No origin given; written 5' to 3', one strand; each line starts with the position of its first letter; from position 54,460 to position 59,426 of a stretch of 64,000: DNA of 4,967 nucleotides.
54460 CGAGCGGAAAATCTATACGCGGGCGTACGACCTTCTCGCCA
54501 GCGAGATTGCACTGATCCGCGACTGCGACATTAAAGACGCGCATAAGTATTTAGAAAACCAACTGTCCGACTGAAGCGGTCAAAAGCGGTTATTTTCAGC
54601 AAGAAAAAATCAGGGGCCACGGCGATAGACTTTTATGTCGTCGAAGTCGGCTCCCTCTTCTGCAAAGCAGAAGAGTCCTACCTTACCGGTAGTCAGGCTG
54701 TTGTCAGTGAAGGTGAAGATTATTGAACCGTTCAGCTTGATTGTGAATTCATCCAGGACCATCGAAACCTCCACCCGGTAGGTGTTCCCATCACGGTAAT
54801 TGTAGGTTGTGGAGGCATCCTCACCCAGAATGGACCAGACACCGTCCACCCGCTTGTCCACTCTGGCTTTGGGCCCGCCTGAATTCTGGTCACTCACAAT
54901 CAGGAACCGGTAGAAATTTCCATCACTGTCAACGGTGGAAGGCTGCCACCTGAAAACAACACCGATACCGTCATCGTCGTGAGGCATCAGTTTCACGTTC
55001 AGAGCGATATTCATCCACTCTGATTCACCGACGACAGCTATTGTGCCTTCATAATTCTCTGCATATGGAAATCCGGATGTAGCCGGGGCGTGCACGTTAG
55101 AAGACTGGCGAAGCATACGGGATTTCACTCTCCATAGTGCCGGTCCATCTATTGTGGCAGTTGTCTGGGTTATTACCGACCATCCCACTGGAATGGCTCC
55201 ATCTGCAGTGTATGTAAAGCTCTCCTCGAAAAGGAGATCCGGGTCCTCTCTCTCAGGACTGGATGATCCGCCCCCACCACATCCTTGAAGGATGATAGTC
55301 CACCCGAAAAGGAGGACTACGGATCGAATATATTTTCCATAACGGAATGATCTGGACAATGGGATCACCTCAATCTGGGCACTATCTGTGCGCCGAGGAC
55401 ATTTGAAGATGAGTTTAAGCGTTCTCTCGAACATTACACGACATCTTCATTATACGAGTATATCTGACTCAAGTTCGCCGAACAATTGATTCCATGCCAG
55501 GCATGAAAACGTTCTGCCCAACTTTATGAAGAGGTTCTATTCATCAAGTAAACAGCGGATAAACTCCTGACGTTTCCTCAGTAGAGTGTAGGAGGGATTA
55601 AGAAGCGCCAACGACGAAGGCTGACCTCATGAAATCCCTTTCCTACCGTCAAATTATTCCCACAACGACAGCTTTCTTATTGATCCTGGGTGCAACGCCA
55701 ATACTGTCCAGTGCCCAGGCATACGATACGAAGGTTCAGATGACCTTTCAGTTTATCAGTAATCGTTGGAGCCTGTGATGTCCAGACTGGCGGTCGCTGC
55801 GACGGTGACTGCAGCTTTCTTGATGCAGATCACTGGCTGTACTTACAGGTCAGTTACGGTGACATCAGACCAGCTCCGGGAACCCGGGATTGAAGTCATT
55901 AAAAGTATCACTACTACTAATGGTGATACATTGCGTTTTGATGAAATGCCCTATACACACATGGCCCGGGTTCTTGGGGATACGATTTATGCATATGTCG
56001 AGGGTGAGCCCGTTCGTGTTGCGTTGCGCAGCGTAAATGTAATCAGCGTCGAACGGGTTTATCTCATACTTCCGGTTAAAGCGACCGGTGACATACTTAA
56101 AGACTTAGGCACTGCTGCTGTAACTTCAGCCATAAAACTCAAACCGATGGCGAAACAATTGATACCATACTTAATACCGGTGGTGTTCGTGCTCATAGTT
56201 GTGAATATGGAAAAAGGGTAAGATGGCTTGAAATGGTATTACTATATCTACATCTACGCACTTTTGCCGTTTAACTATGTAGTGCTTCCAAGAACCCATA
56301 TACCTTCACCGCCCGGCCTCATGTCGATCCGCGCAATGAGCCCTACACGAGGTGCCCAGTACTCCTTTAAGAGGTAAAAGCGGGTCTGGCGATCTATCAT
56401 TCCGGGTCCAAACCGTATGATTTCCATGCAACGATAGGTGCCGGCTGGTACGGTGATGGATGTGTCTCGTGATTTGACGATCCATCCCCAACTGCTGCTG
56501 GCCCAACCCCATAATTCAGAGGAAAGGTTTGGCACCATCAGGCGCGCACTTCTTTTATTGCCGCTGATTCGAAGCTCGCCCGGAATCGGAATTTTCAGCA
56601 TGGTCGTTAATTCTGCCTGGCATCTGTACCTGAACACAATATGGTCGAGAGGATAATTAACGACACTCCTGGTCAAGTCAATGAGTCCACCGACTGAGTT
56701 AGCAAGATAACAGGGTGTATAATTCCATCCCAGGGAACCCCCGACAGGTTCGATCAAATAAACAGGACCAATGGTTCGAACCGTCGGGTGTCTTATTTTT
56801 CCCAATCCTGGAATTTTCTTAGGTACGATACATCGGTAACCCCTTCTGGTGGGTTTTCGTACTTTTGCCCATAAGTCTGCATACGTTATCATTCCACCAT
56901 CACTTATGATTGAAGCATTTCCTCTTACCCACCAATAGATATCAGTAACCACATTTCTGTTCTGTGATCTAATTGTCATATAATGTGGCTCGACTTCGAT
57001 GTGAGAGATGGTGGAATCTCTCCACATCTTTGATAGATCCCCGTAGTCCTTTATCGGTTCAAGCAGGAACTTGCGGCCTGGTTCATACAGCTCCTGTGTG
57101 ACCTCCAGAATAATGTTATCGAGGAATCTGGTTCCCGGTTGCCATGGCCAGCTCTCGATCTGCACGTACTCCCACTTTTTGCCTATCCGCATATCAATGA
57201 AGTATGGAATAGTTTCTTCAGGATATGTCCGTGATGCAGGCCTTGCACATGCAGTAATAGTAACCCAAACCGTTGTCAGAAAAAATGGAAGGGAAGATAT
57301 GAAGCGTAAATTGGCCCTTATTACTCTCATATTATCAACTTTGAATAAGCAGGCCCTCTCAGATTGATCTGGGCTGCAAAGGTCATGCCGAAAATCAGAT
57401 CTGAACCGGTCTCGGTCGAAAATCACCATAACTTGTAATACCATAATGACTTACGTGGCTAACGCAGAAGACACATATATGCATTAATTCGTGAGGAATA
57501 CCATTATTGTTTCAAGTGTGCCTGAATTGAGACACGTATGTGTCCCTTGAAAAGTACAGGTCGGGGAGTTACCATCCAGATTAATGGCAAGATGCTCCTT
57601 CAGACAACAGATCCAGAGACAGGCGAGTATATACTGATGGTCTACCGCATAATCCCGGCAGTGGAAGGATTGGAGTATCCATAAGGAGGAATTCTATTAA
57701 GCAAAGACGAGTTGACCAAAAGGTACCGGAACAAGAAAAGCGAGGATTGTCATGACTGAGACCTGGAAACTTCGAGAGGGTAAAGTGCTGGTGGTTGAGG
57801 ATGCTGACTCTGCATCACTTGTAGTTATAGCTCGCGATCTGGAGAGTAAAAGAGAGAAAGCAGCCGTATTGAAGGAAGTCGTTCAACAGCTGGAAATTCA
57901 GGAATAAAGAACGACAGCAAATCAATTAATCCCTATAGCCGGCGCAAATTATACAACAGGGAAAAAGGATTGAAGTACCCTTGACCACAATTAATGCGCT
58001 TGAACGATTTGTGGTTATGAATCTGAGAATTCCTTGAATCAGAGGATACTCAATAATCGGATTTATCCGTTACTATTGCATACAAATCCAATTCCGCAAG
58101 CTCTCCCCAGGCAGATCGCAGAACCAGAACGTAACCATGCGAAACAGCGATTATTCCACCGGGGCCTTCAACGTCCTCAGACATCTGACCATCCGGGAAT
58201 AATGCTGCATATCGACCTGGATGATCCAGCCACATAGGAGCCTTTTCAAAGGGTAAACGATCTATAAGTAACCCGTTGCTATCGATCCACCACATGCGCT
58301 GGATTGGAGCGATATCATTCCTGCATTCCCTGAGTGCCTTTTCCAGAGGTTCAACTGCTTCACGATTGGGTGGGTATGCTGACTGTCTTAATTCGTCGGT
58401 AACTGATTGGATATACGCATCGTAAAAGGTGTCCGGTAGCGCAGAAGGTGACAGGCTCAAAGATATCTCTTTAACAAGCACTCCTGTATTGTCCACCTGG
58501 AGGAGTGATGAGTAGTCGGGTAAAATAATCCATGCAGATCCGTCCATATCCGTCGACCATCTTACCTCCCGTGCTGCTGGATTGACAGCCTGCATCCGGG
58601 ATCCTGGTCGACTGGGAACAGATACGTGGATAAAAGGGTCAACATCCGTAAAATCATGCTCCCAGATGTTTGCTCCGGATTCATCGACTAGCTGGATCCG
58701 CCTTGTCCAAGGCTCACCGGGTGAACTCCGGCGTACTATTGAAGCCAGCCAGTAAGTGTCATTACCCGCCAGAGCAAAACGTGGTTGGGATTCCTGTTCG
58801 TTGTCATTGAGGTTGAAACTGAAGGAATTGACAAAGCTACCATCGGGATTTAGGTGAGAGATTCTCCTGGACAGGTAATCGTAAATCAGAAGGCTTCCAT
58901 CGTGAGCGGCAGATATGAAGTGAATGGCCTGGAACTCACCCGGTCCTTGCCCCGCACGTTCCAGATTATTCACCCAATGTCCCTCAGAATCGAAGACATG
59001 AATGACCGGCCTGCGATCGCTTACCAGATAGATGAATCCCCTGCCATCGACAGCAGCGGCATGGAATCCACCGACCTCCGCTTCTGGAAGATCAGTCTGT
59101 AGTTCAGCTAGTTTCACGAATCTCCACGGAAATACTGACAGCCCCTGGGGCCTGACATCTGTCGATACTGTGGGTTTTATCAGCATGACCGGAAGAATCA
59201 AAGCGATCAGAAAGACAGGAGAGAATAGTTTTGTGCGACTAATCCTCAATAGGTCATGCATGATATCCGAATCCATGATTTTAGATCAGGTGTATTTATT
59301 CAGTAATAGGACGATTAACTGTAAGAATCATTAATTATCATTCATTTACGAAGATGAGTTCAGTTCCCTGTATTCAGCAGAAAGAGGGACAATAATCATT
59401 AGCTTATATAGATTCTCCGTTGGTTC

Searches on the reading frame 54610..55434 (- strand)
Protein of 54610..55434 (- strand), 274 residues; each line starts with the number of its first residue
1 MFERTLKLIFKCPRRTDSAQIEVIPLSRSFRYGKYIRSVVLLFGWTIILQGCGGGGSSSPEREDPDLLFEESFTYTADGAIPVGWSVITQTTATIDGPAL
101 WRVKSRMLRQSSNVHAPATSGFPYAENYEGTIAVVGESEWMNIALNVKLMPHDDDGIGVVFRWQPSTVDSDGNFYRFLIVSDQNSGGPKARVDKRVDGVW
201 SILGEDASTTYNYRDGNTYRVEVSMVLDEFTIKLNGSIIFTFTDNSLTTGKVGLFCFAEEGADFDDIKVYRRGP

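Call 69: search_protein_families(library=pfam, proteins=[window:54610-55434:-])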
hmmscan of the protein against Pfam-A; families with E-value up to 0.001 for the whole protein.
window:54610-55434:- (274 aa): 1 family
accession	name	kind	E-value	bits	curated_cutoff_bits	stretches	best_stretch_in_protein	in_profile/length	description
PF06439.18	3keto-disac_hyd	-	0.00087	19.8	26.8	0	137-269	48-186/187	3-keto-disaccharide hydrolase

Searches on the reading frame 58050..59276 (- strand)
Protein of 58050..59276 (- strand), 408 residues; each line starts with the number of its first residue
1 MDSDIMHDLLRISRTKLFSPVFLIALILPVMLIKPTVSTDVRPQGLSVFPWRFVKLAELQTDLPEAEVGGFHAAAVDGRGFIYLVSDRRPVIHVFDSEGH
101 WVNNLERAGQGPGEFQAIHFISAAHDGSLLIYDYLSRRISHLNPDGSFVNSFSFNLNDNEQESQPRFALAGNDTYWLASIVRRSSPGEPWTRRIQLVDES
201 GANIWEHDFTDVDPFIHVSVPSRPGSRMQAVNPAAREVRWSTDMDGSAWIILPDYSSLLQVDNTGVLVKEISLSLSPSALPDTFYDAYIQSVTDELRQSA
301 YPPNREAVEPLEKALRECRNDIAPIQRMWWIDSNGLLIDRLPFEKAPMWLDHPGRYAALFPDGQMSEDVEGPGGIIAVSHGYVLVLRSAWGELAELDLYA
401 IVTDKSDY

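Call 69: search_protein_families(library=pfam, proteins=[window:58050-59276:-])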
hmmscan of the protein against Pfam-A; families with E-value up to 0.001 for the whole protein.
window:58050-59276:- (408 aa): 1 family
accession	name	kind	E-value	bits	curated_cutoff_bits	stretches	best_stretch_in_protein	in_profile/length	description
PF17170.10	DUF5128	-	4.5e-06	26.5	22.9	1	81-150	55-126/321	6-bladed beta-propeller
